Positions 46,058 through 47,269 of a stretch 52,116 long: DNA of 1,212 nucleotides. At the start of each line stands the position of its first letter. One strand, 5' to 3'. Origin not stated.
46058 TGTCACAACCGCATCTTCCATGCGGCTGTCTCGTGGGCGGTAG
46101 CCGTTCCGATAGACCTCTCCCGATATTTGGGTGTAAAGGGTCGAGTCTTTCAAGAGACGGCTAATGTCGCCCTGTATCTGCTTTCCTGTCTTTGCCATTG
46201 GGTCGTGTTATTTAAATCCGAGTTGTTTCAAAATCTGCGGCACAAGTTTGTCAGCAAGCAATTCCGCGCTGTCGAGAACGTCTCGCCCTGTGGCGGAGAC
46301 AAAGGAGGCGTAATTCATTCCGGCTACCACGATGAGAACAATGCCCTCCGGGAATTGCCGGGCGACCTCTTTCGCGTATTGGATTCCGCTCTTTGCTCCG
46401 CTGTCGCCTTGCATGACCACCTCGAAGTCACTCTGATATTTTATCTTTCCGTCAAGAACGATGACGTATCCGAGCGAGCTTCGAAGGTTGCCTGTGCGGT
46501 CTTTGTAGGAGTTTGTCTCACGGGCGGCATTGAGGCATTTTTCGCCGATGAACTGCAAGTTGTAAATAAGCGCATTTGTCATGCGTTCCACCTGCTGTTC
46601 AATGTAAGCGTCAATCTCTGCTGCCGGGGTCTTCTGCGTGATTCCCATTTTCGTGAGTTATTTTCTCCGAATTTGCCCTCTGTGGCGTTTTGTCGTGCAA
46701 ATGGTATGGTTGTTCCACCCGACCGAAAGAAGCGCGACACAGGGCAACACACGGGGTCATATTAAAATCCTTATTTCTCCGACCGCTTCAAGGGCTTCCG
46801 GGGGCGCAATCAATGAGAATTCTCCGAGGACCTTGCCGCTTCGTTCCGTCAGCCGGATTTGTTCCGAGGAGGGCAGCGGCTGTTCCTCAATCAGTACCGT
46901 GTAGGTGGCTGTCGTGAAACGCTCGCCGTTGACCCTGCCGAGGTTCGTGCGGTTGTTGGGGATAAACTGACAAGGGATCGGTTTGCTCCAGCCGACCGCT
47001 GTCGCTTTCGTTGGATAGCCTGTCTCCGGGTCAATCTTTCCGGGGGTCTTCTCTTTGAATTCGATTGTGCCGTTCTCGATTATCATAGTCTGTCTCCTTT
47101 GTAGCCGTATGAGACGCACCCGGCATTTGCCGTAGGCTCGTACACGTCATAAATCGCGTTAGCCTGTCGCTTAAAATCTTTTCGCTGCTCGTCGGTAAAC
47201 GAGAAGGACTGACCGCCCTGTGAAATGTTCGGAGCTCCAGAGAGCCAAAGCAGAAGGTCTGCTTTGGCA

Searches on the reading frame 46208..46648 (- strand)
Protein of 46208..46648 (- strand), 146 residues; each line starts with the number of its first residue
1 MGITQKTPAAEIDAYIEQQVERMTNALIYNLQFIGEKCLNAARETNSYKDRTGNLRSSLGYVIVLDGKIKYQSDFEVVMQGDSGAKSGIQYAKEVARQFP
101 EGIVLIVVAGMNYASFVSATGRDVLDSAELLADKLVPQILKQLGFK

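Call 17: search_protein_families(library=pfam, proteins=[window:46208-46648:-], max_evalue=0.01)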
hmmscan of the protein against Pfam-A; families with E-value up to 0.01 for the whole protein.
window:46208-46648:- (146 aa): 0 families

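Call 18: search_protein_families(library=phrogs, proteins=[window:46208-46648:-], max_evalue=0.001)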
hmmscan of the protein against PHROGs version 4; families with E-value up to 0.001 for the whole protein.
window:46208-46648:- (146 aa): 1 family
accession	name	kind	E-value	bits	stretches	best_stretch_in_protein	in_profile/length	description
phrog_5377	-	unknown function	4e-52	177.1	1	1-145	1-145/147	-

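Call 22: find_related_loci(query=window:46208-46648:-, collection=viral_contigs, flank=1500)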
Query window:46208-46648:- (146 aa) in viral_contigs; peptide patterns used: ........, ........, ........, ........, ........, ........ (x = any residue, [..] = any of these).
349 stretches matched a pattern; 340 encode a relative of the query (tblastn E <= 1e-3); the best 80 are kept; 80 distinct loci.
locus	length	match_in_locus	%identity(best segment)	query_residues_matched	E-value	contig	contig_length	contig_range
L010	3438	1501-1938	98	1-146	8e-95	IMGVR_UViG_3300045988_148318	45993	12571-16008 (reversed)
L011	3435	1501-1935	83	1-145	2e-80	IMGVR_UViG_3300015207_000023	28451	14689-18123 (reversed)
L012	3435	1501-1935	83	1-145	2e-80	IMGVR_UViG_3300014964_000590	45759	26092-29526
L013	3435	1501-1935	66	1-145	4e-63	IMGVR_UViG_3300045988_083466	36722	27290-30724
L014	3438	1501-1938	66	1-146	7e-63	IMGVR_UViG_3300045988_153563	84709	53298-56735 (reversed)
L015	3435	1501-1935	66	1-145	8e-63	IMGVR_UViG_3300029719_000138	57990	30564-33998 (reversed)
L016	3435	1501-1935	66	1-145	1e-62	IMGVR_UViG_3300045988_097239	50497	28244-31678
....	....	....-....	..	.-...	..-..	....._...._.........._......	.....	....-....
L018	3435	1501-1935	66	1-145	8e-63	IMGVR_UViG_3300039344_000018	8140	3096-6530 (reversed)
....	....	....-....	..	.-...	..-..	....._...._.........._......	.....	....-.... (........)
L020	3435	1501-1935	66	1-145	2e-62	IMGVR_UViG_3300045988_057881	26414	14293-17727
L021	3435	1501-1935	66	1-145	8e-63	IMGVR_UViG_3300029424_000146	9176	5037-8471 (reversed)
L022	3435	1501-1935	66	1-145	1e-62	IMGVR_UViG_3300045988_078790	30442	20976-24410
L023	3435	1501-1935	66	1-145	1e-62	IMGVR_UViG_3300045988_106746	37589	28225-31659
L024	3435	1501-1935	66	1-145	8e-63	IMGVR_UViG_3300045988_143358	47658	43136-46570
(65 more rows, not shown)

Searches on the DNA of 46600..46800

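Call 27: search_rna_families(source=window, start=46600, end=46800, threshold=evalue, max_evalue=10)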
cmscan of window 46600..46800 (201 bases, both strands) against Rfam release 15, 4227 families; matches with E-value up to 10: 3.
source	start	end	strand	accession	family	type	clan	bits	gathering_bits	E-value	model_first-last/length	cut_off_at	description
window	46704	46753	+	RF01143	sR16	Gene; snRNA; snoRNA; CD-box;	-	15.1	70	0.96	1-53/53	no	Small nucleolar RNA sR16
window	46672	46748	-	RF04007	mir-8489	Gene; miRNA;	-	14.6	99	2.6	1-90/90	no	mir-8489 microRNA precursor family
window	46671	46749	+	RF03193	mir-2941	Gene; miRNA;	-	11.9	60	6.5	1-82/82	no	mir-2941 microRNA precursor family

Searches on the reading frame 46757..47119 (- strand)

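Call 17: search_protein_families(library=pfam, proteins=[window:46757-47119:-], max_evalue=0.01)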
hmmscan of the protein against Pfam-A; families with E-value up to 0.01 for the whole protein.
window:46757-47119:- (120 aa): 1 family
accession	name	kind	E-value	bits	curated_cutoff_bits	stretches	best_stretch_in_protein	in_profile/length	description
PF19586.5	DUF6093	-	0.0071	17.1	27.9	1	16-77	10-70/117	Family of unknown function (DUF6093)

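Call 18: search_protein_families(library=phrogs, proteins=[window:46757-47119:-], max_evalue=0.001)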
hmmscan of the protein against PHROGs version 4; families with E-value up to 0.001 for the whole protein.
window:46757-47119:- (120 aa): 1 family
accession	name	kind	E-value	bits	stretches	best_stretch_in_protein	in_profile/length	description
phrog_19449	-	unknown function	8.5e-33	113.9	1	12-120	1-107/107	-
